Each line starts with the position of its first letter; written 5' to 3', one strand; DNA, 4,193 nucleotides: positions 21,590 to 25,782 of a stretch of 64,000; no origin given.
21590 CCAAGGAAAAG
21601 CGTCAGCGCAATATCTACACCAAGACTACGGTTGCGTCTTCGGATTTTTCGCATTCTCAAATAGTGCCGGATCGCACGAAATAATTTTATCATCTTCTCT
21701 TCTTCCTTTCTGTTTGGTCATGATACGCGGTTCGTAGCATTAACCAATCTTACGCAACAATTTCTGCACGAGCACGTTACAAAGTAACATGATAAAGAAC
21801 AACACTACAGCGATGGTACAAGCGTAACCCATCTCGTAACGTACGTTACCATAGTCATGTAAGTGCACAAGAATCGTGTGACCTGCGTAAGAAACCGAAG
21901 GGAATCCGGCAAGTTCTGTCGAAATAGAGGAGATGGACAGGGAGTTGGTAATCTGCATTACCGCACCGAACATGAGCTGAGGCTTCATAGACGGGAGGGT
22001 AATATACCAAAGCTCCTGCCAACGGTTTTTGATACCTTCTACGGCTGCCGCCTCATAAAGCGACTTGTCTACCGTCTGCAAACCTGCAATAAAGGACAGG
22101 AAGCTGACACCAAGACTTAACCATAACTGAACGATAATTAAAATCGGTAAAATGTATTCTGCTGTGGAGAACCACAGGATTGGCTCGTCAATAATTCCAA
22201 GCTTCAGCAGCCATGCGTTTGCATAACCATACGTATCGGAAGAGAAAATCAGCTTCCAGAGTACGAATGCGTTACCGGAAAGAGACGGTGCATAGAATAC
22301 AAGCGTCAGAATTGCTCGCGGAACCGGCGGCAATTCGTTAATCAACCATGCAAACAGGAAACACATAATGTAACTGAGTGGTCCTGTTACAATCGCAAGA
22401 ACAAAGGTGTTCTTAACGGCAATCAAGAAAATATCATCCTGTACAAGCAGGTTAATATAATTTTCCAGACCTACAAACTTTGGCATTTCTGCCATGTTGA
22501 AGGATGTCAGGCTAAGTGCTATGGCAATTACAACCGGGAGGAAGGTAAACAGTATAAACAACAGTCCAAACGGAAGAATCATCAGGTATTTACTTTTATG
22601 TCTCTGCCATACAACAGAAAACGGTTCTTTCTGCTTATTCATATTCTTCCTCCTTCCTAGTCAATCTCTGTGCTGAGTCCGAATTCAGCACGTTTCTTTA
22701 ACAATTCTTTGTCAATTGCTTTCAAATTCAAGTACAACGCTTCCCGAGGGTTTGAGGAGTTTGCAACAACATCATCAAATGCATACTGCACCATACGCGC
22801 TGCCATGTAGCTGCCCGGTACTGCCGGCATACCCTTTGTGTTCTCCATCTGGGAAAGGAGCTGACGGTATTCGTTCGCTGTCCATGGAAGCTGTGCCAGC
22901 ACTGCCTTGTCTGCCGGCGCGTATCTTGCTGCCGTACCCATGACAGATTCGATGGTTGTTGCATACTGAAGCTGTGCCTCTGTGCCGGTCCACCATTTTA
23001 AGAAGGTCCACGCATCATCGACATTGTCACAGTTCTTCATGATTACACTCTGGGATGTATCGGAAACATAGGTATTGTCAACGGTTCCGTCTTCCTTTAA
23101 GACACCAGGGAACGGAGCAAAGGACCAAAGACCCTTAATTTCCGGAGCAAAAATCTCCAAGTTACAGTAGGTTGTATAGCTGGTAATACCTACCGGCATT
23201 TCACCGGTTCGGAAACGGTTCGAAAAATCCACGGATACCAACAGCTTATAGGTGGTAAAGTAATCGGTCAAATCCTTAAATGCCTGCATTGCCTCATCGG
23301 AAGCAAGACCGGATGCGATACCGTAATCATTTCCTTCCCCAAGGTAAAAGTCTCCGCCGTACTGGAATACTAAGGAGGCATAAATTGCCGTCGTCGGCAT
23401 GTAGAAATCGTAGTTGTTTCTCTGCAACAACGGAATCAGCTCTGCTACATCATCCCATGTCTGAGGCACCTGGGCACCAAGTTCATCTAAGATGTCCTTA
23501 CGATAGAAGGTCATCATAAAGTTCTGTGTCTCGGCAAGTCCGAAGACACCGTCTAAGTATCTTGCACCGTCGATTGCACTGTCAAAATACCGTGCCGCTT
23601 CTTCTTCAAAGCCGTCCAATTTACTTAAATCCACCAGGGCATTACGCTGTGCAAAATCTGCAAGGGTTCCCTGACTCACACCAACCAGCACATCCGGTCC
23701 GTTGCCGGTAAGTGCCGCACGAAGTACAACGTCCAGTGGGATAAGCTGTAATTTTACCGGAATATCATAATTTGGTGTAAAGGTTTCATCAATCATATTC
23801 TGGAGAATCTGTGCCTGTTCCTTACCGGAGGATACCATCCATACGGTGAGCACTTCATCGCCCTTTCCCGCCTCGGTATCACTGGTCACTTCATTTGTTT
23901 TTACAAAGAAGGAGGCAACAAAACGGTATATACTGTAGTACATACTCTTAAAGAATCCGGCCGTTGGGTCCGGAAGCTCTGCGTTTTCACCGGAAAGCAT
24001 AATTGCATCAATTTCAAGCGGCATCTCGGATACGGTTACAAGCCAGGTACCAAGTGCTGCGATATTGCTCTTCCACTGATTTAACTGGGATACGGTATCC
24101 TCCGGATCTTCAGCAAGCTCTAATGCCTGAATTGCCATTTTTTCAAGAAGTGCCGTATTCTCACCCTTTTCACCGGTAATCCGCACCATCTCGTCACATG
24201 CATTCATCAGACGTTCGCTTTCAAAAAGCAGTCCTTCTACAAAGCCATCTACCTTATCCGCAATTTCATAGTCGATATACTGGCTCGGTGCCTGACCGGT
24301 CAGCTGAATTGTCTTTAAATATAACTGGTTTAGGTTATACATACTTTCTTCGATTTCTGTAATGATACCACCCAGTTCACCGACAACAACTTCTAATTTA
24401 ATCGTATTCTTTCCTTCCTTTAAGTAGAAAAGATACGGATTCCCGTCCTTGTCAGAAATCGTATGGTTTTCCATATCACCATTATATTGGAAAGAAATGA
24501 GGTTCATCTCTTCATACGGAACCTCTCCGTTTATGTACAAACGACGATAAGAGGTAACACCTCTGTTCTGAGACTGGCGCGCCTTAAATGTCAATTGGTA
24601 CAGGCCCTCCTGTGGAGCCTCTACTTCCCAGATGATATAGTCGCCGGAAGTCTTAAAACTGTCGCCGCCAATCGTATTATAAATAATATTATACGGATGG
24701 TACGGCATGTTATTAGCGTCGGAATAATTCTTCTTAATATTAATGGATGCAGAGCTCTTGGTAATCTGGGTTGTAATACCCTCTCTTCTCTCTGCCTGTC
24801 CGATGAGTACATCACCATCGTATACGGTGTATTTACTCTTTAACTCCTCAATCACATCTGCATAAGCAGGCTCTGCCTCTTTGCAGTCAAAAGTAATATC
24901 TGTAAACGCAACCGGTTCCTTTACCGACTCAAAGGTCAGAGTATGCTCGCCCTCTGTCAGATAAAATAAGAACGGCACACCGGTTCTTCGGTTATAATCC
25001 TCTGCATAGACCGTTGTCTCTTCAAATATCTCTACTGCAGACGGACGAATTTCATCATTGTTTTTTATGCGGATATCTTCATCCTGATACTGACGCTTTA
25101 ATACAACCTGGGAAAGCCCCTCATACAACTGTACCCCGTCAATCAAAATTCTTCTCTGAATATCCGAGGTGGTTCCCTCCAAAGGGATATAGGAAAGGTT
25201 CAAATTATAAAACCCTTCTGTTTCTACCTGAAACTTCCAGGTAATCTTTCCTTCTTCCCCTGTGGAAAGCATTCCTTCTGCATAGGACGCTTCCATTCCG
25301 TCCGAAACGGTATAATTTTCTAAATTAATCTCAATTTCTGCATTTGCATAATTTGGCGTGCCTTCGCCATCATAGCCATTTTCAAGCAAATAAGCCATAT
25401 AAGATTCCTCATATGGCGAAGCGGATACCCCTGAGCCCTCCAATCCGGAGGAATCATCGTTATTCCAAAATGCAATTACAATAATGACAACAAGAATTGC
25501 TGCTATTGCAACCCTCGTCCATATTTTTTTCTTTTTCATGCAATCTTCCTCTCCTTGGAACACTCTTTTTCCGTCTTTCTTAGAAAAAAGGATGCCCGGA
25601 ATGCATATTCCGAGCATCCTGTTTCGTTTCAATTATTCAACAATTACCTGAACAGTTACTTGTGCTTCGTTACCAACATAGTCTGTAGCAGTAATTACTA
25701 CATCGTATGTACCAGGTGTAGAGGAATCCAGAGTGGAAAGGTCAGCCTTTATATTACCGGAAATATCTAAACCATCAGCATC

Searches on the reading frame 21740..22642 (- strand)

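Call 92: search_protein_families(library=pfam, max_evalue=0.000001, proteins=[window:21740-22642:-])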
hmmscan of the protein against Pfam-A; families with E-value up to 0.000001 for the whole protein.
window:21740-22642:- (300 aa): 1 family
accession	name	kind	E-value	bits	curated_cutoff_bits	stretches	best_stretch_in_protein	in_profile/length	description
PF00528.27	BPD_transp_1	-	1.1e-08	35.4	26.4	1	116-293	43-176/184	Binding-protein-dependent transport system inner membrane component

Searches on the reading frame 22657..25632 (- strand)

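Call 93: search_protein_families(library=pfam, max_evalue=0.000001, proteins=[window:22657-25632:-])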
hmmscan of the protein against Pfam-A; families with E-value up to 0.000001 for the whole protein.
window:22657-25632:- (991 aa): 2 families
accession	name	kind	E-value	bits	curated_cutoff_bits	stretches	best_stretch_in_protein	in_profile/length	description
PF01547.30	SBP_bac_1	-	9e-24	85.4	26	1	607-887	7-306/307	Bacterial extracellular solute-binding protein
PF13416.11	SBP_bac_8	-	2.7e-19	70.5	27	1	638-897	30-259/279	Bacterial extracellular solute-binding protein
